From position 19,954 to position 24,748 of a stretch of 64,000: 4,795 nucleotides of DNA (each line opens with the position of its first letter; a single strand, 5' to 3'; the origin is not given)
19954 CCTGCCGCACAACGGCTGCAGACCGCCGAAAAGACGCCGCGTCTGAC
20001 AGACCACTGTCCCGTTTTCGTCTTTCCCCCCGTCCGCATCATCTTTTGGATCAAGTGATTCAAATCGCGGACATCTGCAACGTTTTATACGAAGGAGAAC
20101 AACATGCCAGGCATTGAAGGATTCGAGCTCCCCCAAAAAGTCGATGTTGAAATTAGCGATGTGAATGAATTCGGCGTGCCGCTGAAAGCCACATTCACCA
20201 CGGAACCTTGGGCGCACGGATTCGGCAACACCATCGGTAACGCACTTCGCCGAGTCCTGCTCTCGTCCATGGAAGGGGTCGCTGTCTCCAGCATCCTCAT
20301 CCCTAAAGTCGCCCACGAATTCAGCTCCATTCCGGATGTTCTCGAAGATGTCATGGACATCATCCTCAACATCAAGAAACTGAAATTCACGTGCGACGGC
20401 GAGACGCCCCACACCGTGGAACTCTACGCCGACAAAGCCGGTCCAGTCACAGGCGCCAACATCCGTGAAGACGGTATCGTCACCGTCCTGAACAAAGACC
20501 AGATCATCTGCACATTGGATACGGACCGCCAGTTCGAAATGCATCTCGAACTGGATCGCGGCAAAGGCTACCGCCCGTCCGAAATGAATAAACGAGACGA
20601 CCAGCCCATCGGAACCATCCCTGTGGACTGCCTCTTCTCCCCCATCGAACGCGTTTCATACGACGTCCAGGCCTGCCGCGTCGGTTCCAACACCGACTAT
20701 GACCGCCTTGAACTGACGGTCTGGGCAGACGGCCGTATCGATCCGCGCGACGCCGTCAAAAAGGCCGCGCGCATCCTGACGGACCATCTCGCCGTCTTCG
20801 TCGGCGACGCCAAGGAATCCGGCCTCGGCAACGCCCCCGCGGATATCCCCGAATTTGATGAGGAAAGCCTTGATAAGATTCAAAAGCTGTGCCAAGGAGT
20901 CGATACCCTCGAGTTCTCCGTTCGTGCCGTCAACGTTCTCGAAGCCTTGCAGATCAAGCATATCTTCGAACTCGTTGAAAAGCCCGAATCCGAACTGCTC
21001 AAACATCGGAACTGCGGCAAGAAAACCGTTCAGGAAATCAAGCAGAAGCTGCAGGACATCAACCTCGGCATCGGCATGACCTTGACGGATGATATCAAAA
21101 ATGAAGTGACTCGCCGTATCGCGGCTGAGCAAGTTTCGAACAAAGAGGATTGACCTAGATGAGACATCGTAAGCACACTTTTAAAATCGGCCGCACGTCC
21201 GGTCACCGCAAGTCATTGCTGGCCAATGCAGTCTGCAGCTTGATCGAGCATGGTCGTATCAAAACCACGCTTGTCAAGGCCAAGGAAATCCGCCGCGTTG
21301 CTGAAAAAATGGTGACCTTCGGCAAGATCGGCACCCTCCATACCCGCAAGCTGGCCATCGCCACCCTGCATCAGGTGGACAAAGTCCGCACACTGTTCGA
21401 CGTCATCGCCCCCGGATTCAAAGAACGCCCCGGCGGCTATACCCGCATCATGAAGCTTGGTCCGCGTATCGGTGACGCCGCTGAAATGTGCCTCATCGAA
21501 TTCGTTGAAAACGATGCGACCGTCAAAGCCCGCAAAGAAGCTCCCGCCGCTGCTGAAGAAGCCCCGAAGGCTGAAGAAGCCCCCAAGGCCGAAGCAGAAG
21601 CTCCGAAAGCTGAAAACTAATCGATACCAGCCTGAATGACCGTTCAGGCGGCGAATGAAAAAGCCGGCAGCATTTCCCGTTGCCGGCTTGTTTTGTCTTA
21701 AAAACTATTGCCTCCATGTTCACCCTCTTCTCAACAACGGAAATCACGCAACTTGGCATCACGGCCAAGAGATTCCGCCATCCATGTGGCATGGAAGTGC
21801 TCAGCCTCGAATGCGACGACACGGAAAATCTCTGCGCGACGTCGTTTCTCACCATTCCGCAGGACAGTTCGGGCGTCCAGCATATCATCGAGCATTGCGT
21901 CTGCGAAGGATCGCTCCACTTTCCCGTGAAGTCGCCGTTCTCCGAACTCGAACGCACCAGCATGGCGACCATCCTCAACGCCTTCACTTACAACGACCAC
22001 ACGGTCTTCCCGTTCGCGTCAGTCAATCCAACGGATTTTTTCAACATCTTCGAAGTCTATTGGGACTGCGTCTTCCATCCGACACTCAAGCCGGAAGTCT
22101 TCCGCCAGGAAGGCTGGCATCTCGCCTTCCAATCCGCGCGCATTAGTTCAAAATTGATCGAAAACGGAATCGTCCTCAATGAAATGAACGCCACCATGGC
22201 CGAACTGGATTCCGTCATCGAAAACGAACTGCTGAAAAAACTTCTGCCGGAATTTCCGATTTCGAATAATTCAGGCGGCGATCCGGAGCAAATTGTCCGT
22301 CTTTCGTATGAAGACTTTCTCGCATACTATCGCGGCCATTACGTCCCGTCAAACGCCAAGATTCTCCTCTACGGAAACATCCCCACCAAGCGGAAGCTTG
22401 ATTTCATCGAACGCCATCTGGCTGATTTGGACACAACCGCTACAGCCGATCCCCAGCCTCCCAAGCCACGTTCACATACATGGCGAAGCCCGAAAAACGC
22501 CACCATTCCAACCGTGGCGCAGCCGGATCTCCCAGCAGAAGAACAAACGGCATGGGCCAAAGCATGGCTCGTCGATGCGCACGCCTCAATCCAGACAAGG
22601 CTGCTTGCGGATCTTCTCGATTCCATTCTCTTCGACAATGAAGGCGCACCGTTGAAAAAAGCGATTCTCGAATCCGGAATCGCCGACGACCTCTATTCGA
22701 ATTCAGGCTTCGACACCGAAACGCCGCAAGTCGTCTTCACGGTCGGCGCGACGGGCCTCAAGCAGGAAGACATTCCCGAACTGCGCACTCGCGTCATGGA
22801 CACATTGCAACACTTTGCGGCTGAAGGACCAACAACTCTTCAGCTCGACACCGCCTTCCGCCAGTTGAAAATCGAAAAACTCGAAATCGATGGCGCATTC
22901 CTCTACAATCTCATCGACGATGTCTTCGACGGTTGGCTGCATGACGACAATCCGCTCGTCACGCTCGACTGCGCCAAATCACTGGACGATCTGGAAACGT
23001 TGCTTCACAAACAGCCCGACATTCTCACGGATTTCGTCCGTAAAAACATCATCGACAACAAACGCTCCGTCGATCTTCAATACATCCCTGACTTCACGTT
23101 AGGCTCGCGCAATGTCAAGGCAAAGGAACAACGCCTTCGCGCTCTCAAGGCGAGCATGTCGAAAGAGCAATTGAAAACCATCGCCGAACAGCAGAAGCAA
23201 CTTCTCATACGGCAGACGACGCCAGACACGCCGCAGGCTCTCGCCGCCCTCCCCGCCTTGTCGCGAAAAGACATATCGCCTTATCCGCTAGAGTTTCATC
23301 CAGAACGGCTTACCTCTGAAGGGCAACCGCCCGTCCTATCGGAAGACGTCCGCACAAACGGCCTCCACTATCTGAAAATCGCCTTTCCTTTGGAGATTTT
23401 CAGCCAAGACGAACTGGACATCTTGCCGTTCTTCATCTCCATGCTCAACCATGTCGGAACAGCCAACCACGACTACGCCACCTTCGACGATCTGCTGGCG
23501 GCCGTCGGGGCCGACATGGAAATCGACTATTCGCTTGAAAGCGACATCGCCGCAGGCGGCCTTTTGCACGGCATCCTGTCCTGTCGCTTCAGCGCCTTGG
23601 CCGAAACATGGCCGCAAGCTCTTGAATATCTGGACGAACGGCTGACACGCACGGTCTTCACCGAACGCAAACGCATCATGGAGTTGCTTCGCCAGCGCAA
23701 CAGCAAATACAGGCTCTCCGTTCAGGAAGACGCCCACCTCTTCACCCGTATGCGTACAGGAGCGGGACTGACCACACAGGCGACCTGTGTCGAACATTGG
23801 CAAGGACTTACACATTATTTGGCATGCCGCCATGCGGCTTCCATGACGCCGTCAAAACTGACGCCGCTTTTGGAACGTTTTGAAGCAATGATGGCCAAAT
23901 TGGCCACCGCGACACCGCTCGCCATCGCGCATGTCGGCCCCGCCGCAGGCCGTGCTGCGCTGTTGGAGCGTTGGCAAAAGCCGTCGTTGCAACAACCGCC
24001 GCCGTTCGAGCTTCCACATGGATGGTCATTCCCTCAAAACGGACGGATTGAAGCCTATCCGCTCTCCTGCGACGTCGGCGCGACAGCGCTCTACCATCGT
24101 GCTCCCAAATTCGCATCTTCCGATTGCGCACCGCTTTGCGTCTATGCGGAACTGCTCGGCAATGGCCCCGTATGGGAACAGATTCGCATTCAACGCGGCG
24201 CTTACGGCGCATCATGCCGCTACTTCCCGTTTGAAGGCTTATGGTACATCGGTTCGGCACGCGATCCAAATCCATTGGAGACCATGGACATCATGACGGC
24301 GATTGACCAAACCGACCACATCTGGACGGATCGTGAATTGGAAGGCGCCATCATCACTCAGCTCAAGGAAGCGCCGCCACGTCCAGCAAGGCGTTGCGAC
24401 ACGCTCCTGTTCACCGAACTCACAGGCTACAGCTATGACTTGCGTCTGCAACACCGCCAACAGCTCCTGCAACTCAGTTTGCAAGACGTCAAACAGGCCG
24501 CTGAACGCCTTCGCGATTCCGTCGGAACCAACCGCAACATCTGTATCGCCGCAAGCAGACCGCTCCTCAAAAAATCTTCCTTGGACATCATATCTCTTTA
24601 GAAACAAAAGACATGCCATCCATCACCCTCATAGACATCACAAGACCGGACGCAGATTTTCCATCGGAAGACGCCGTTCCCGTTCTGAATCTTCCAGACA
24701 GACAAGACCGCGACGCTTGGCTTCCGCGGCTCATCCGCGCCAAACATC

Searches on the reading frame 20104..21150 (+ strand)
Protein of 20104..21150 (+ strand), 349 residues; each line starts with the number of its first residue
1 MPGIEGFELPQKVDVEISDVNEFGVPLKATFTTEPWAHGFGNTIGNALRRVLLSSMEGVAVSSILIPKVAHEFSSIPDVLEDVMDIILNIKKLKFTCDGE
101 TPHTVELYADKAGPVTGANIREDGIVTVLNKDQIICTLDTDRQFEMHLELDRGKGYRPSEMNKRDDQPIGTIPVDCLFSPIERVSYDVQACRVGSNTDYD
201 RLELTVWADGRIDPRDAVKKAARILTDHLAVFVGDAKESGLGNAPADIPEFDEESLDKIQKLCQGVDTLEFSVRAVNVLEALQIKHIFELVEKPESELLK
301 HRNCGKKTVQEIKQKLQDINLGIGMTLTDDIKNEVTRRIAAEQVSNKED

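Call 51: search_protein_families(library=pfam, proteins=[window:20104-21150:+], max_evalue=0.00001)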
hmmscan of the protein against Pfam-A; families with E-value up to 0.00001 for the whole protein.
window:20104-21150:+ (349 aa): 3 families
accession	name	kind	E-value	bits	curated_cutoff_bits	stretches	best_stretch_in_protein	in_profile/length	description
PF01000.31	RNA_pol_A_bac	-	2.8e-26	92.5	33.9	1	66-179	3-119/119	RNA polymerase Rpb3/RpoA insert domain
PF01193.29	RNA_pol_L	-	5.4e-22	77.7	24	1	35-229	2-74/74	RNA polymerase Rpb3/Rpb11 dimerisation domain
PF03118.21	RNA_pol_A_CTD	-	7.7e-18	64.4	23.8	1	255-318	4-67/67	Bacterial RNA polymerase, alpha chain C terminal domain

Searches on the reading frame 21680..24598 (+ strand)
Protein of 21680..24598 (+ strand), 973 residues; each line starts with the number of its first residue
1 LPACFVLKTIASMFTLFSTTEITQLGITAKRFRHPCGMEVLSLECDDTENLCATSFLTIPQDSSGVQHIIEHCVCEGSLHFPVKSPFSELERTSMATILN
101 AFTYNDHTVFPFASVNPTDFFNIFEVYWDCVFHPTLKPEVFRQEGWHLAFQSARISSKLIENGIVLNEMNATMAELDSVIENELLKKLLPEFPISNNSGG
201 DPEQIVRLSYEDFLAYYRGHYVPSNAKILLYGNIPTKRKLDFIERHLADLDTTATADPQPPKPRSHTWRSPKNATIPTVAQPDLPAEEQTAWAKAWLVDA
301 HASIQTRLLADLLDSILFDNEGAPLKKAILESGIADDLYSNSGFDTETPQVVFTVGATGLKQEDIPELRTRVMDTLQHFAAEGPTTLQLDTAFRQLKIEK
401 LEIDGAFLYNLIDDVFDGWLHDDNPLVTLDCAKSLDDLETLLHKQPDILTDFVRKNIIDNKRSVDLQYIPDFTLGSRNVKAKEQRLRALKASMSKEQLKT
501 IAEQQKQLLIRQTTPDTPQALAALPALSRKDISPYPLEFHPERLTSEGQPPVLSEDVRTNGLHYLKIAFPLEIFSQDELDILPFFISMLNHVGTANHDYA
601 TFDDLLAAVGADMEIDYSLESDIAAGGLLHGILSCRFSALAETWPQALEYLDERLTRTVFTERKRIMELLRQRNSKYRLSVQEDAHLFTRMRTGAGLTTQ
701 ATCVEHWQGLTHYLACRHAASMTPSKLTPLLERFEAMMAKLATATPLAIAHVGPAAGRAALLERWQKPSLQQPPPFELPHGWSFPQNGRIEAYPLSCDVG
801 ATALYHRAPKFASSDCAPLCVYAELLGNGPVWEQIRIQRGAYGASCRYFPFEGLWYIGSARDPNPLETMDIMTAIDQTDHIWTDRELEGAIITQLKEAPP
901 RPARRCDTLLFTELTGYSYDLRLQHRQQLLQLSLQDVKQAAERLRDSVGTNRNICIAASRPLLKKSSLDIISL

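Call 52: search_protein_families(library=pfam, proteins=[window:21680-24598:+], max_evalue=0.00001)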
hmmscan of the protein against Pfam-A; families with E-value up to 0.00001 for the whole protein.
window:21680-24598:+ (973 aa): 4 families
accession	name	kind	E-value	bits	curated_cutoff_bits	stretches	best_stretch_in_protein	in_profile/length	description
PF08367.16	M16C_assoc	-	2.1e-44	152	25.3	1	470-714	3-247/252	Peptidase M16C associated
PF05193.26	Peptidase_M16_C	-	1.8e-25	90.3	23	1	208-396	2-181/181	Peptidase M16 inactive domain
PF22516.1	PreP_C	-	1.5e-12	47.9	27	1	820-959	31-172/173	PreP C-terminal domain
PF00675.25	Peptidase_M16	-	5.4e-08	33.3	22.3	1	61-173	28-135/149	Insulinase (Peptidase family M16)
